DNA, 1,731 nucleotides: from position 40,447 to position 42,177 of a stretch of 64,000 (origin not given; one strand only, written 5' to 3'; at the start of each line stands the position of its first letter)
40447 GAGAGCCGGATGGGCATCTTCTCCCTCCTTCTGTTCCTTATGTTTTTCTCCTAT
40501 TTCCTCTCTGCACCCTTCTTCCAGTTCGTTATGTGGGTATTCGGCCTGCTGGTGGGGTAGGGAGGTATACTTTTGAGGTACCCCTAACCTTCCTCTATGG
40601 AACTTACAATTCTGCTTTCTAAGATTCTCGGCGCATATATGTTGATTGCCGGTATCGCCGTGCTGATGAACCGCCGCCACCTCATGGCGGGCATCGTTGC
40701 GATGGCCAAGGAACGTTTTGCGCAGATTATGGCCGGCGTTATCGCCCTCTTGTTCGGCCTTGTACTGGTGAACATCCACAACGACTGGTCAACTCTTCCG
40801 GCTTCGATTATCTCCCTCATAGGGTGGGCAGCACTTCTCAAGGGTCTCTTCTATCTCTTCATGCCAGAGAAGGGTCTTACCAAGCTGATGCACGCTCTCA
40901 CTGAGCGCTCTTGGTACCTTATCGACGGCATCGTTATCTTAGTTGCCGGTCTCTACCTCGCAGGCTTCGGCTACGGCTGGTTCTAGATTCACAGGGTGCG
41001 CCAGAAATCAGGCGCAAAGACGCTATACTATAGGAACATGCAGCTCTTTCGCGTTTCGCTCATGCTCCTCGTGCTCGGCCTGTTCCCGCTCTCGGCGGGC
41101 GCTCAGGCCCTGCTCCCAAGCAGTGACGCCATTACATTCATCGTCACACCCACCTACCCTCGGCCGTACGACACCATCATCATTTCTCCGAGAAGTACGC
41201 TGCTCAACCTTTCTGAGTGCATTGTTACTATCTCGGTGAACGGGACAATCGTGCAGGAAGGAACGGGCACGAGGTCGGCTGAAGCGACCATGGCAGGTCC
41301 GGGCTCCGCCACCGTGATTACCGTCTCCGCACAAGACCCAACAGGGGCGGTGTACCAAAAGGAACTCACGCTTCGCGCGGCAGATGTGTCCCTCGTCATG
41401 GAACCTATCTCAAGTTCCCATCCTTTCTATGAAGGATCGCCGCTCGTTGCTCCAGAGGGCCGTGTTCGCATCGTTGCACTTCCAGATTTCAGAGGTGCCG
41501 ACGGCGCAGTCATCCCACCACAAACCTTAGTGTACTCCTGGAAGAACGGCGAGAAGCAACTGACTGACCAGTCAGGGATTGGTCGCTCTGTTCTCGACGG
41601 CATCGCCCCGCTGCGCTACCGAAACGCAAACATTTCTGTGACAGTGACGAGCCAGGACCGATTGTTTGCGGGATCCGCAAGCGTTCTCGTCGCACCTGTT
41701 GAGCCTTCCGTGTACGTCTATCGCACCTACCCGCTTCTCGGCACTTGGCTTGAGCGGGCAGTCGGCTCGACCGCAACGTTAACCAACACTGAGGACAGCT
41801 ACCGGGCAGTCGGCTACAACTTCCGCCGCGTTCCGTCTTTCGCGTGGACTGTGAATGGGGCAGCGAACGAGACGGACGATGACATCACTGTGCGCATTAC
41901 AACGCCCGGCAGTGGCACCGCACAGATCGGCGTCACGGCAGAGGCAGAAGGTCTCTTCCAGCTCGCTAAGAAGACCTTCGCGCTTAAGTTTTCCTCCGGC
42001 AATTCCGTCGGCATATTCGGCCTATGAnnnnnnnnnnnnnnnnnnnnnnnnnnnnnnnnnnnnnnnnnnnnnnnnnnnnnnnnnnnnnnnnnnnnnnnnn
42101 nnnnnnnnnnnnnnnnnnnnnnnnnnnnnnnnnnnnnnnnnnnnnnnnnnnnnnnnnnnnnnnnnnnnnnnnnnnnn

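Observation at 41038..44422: Three-gene translationally coupled operon around a T4SS-pilin-like protein with a long Cys-rich C-terminal extension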

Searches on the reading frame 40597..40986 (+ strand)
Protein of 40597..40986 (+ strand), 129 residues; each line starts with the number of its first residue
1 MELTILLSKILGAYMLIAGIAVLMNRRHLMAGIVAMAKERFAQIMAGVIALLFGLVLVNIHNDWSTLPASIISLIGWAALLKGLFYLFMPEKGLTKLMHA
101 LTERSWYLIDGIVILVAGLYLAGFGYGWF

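Call 3: search_protein_families(library=pfam, proteins=[window:40597-40986:+], max_evalue=1)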
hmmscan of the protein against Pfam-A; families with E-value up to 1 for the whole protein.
window:40597-40986:+ (129 aa): 2 families
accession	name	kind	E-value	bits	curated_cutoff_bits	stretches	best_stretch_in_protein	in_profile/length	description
PF03729.18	DUF308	-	0.03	15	25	1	71-121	24-71/73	Short repeat of unknown function (DUF308)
PF05915.17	TMEM_230_134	-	0.1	13.1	26.8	1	61-121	44-97/119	Transmembrane proteins 230/134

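Call 15: search_protein_families(library=ncbifam, proteins=[window:40597-40986:+], max_evalue=1)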
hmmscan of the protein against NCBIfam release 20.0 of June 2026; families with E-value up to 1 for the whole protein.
window:40597-40986:+ (129 aa): 4 families
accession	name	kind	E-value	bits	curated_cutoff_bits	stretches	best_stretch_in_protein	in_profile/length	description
NF005163.0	PRK06638.1-3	equivalog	0.2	11.1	174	1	12-89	41-112/203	NADH-quinone oxidoreductase subunit J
TIGR01667.1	YCCS_YHFK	subfamily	0.41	8.7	467.8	1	21-95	85-160/701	YccS/YhfK family putative transporter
NF050013.1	HpsJ_like_A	equivalog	0.77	9.3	140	1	41-89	40-90/217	HpsJ-like protein, cyanoexosortase A-associated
NF058582.1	Microco_LAVTG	domain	0.91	9.7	27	1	10-27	15-32/34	LAVTG motif-containing sortase-dependent surface protein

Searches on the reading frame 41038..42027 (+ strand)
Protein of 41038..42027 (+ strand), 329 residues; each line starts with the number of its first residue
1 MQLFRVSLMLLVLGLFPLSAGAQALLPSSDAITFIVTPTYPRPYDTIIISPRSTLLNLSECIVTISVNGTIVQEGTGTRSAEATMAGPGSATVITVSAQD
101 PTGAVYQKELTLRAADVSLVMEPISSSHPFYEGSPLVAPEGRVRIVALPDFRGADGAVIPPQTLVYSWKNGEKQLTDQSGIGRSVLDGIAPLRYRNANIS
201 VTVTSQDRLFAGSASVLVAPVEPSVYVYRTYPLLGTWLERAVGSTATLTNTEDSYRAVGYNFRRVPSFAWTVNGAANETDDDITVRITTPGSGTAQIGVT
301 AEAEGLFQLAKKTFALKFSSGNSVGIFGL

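Call 3: search_protein_families(library=pfam, proteins=[window:41038-42027:+], max_evalue=1)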
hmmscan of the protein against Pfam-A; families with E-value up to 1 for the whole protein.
window:41038-42027:+ (329 aa): 2 families
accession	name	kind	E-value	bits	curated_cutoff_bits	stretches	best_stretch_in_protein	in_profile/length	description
PF06832.18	BiPBP_C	-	0.043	14.1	26.8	0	63-96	46-79/90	Penicillin-Binding Protein C-terminus Family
PF01197.23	Ribosomal_L31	-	0.12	13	27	1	116-143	29-57/65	Ribosomal protein L31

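Call 15: search_protein_families(library=ncbifam, proteins=[window:41038-42027:+], max_evalue=1)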
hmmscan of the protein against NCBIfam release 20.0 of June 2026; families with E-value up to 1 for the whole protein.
window:41038-42027:+ (329 aa): 0 families

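Call 27: find_homologous_proteins(query=window:41038-42024:+)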
Query window:41038-42024:+ (329 aa): 100 proteins with E <= 0.001 among 8000 candidates.
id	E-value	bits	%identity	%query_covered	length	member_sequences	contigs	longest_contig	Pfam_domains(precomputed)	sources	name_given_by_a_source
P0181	9.0e-192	654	91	100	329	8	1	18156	-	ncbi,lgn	-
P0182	4.5e-140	485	69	93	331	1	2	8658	-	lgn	-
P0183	5.1e-106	373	55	95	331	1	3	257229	-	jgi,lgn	-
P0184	1.8e-101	358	54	98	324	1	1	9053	-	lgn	-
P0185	5.9e-99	349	52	95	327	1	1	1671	-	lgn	-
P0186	5.9e-95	336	51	100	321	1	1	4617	-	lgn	-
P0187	6.5e-94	333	51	91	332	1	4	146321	-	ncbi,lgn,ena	ncbi:MAG: hypothetical protein AAB440_02730 [Patescibacteria group bacterium]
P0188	2.8e-90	321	51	99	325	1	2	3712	-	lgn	-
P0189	2.1e-88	315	49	99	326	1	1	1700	-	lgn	-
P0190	3.7e-88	314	48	99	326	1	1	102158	-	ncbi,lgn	ncbi:MAG: hypothetical protein V4644_02155 [Patescibacteria group bacterium]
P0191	3.2e-87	311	49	91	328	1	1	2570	-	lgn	-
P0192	2.9e-86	308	48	98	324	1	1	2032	-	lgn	-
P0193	3.1e-86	308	49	95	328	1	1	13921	-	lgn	-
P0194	1.0e-85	306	48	99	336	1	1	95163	-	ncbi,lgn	-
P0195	1.2e-85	306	46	99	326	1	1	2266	-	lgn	-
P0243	4.4e-75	271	43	97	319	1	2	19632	PF12733.14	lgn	-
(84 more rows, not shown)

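Call 29: find_encoding_contigs(protein=P0181, flank=10000, max_places=3)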
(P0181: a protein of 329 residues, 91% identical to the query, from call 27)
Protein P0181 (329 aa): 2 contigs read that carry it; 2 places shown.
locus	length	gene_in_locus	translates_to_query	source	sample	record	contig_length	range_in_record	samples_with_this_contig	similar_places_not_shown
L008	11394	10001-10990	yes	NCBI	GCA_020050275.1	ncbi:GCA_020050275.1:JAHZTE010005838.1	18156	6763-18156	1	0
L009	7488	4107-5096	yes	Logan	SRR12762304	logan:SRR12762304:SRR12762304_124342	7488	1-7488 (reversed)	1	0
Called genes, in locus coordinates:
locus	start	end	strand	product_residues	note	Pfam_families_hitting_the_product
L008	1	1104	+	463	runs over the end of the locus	-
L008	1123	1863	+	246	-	PF00121:TIM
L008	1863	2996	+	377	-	PF00162:PGK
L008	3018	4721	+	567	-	PF01368:DHH, PF02272:DHHA1, PF17768:RecJ_OB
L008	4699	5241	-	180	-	-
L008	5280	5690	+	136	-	PF00075:RNase_H, PF13456:RVT_3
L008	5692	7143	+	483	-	PF13567:DUF4131, PF03772:Competence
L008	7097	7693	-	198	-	PF02777:Sod_Fe_C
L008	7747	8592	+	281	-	PF00753:Lactamase_B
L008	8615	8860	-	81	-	PF00830:Ribosomal_L28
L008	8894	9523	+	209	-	PF02163:Peptidase_M50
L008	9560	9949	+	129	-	-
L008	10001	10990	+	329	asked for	-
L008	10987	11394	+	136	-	?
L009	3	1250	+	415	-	?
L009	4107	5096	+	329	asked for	-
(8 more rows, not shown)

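Call 52: search_solved_structures(query=A3, max_evalue=10, show_alignments=2)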
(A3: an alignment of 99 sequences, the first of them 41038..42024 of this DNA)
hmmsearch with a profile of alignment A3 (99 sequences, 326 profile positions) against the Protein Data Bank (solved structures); distinct sequences matched with E-value up to 10: 5.
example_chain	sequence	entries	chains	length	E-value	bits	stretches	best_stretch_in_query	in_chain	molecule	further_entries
1xi0_A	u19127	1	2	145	0.29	13.5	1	68-121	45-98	lectin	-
1x99_A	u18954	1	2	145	0.53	12.6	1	69-121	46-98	lectin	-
7lbe_G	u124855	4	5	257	0.91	11.9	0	4-40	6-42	Fab MSL-109 light chain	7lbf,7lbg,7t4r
5o5j_g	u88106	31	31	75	1.1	11.6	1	115-136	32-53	50S ribosomal protein L31 | Large ribosomal subunit protein bL31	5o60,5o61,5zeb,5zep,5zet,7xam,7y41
8qcq_6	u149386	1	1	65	2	10.7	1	118-140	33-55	Large ribosomal subunit protein bL31-A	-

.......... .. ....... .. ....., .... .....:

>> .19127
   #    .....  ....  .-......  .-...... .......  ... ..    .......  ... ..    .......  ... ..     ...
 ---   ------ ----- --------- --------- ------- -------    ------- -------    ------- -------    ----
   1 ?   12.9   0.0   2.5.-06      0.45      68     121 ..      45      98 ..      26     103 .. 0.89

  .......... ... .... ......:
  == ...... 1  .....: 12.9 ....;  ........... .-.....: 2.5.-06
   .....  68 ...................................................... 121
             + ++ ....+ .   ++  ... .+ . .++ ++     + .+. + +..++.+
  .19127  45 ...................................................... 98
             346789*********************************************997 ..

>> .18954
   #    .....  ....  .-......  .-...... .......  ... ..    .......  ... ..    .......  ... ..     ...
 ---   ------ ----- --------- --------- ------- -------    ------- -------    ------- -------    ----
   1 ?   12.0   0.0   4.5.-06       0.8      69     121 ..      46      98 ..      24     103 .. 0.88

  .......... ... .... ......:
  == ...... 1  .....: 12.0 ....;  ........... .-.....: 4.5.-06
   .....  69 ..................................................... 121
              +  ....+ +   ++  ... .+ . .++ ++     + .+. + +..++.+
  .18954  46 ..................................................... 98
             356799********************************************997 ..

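Call 54: search_protein_families(library=pfam, alignment_id=A3, max_evalue=0.01)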
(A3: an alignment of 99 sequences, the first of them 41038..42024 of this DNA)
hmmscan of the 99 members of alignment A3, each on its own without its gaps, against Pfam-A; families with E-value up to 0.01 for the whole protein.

A. member 1, window:41038-42024:+ (329 aa): 0 families

B. families by the number of members that match (of 99 scanned): 10 families
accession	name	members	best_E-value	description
PF12733.13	Cadherin-like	29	2.4e-05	Cadherin-like beta sandwich domain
PF01197.23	Ribosomal_L31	7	0.0017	Ribosomal protein L31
PF06832.18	BiPBP_C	4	0.0005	Penicillin-Binding Protein C-terminus Family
PF02368.24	Big_2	1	0.00019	Bacterial Ig-like domain (group 2)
PF13861.12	FLgD_tudor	1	0.0002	FlgD Tudor-like domain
PF00801.26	PKD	1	0.003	PKD domain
PF03168.19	LEA_2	1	0.008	Late embryogenesis abundant protein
PF23148.1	Gp77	1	0.0084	Podophage GP4 fiber-tail adaptor protein gp77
PF20676.3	Herpes_gp350_B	1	0.0099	Herpesvirus envelope glycoprotein gp350, N-terminal B domain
PF01917.21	Arch_flagellin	1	0.0099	Archaebacterial flagellin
